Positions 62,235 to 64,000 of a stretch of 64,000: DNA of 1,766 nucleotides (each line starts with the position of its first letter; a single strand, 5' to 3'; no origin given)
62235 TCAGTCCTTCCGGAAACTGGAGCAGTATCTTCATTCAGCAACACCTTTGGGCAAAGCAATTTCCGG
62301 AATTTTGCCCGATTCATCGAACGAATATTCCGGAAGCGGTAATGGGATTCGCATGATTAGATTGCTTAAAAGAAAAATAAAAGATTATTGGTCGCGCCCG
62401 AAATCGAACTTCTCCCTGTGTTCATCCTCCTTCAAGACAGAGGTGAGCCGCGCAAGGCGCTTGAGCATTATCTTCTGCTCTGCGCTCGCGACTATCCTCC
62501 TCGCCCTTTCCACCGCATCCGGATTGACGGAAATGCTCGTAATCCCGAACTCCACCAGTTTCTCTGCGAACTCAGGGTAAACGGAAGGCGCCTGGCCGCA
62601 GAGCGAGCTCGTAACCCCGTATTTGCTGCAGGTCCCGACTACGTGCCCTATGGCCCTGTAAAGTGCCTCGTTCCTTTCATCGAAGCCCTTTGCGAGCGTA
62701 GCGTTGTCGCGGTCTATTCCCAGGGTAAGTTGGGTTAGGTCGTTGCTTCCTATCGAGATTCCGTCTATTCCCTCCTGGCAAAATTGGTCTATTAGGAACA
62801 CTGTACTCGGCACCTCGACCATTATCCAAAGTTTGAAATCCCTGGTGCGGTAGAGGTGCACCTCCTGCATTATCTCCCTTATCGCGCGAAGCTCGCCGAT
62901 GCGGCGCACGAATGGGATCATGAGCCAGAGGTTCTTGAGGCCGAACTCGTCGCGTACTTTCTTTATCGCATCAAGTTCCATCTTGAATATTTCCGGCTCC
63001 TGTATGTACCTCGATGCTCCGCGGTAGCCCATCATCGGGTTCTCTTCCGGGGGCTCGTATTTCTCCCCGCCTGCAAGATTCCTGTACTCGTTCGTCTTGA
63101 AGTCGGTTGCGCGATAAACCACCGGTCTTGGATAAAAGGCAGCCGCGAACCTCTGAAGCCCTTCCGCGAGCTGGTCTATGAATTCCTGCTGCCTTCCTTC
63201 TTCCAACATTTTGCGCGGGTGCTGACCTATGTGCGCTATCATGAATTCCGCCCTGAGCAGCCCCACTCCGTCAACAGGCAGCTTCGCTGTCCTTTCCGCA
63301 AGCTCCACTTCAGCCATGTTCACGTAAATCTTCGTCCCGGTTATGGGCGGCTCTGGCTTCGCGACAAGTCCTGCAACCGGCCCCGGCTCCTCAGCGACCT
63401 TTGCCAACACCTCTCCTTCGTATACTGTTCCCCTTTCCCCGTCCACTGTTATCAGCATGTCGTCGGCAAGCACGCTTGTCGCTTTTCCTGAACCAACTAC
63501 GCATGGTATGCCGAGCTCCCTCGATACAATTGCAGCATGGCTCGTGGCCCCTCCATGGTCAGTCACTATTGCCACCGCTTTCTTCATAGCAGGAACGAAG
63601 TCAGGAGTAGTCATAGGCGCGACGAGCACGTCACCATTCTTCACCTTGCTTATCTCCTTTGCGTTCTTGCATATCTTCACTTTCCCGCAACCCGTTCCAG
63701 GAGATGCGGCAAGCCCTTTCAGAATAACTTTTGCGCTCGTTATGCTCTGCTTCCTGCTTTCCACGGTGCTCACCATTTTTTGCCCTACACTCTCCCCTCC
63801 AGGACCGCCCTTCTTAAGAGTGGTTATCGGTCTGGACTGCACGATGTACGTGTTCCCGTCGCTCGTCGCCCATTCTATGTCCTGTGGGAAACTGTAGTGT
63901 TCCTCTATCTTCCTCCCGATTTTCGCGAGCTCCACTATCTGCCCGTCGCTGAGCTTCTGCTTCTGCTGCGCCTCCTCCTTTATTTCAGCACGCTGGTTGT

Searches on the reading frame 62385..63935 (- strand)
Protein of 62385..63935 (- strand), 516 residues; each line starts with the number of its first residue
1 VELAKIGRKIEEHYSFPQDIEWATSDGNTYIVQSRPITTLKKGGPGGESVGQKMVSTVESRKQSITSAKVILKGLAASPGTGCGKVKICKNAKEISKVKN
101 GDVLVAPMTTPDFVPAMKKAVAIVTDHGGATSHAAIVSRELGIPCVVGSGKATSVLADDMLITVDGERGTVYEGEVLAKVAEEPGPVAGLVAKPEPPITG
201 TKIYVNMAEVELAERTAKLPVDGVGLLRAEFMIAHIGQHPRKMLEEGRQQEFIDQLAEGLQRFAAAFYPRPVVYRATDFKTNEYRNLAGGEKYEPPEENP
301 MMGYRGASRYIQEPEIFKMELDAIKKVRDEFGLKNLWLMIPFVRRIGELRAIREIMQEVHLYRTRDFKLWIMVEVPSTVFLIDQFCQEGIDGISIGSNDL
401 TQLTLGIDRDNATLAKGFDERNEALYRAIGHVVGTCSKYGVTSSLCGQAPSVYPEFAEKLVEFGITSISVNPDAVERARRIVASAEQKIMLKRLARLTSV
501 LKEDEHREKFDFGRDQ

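Call 51: search_protein_families(library=pfam, proteins=[window:62385-63935:-], max_evalue=0.001)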
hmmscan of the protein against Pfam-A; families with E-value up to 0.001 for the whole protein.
window:62385-63935:- (516 aa): 3 families
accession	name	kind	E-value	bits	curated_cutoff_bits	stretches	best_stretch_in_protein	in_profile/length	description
PF02896.24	PEP-utilizers_C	-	2.6e-73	247.2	22.8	1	198-486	17-292/293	PEP-utilising enzyme, PEP-binding domain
PF00391.29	PEP-utilizers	-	9.1e-29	99.3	23.1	1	99-169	2-72/72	PEP-utilising enzyme, mobile domain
PF01326.24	PPDK_N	-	1e-10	41.8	27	1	2-42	272-314/328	Pyruvate phosphate dikinase, AMP/ATP-binding domain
